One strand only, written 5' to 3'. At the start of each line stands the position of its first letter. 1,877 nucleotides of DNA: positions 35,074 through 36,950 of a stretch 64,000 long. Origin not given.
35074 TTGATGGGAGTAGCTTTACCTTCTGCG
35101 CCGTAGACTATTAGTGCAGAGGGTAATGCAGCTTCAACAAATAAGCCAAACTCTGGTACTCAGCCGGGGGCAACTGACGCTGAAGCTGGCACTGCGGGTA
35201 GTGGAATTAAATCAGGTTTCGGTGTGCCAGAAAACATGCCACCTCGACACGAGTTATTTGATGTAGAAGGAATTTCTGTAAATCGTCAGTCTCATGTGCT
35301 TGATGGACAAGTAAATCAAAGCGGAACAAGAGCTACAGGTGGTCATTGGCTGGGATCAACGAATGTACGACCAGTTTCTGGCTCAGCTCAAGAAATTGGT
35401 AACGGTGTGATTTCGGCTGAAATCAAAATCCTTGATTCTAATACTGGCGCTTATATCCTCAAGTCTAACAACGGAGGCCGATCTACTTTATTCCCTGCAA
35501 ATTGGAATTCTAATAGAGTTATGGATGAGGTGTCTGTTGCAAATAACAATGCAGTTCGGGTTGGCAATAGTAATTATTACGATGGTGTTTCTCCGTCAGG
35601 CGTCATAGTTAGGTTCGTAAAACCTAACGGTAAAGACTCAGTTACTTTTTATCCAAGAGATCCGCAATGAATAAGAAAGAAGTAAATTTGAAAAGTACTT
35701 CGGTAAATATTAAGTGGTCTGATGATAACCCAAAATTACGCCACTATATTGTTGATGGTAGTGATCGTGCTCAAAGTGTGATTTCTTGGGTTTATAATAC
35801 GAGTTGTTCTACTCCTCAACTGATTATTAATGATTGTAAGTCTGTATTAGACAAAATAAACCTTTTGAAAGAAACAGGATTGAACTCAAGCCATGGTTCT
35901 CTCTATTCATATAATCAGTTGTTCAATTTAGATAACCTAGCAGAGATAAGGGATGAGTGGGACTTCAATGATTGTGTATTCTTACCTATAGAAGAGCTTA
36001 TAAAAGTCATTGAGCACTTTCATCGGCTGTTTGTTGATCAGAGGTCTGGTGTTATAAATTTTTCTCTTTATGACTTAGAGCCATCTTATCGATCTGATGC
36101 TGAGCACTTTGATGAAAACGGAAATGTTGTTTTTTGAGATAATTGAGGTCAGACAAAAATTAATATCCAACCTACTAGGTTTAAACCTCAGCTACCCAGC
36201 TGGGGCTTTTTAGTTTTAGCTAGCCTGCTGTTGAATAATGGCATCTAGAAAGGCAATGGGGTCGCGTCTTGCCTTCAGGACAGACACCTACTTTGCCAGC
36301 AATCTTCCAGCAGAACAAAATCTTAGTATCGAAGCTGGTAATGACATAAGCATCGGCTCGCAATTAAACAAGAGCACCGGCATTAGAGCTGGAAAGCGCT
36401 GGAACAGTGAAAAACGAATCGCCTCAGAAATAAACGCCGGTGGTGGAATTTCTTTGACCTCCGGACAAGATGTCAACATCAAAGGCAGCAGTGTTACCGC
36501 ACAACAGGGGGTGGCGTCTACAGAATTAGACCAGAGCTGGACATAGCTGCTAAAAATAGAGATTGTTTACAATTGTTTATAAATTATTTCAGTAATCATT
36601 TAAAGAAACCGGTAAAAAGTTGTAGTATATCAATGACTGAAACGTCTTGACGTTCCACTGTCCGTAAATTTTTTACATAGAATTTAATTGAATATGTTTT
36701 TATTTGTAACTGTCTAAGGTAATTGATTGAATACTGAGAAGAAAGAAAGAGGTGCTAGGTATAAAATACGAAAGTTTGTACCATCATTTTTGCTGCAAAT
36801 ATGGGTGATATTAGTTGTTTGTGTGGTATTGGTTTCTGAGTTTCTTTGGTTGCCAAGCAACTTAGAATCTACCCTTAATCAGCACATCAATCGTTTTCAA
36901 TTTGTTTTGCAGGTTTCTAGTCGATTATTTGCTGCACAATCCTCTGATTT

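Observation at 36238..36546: In-frame stalk duplicate that could delete the toxin half of cdiA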

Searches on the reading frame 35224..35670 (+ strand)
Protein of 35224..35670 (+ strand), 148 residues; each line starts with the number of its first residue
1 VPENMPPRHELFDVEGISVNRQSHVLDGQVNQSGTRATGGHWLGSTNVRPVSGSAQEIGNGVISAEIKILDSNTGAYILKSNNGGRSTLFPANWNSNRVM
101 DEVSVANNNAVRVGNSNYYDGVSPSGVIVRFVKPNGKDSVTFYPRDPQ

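Call 6: search_protein_families(library=pfam, proteins=[window:35224-35670:+], max_evalue=0.01)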
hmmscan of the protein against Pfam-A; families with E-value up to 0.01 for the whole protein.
window:35224-35670:+ (148 aa): 1 family
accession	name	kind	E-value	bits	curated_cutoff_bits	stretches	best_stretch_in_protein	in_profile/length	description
PF14436.11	EndoU_bacteria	-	1.7e-16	61.2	25.3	1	19-144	2-127/129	Bacterial EndoU nuclease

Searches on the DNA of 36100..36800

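Call 62: search_rna_families(source=window, start=36100, end=36800, threshold=evalue, max_evalue=1)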
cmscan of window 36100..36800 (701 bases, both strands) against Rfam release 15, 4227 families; matches with E-value up to 1: 0.
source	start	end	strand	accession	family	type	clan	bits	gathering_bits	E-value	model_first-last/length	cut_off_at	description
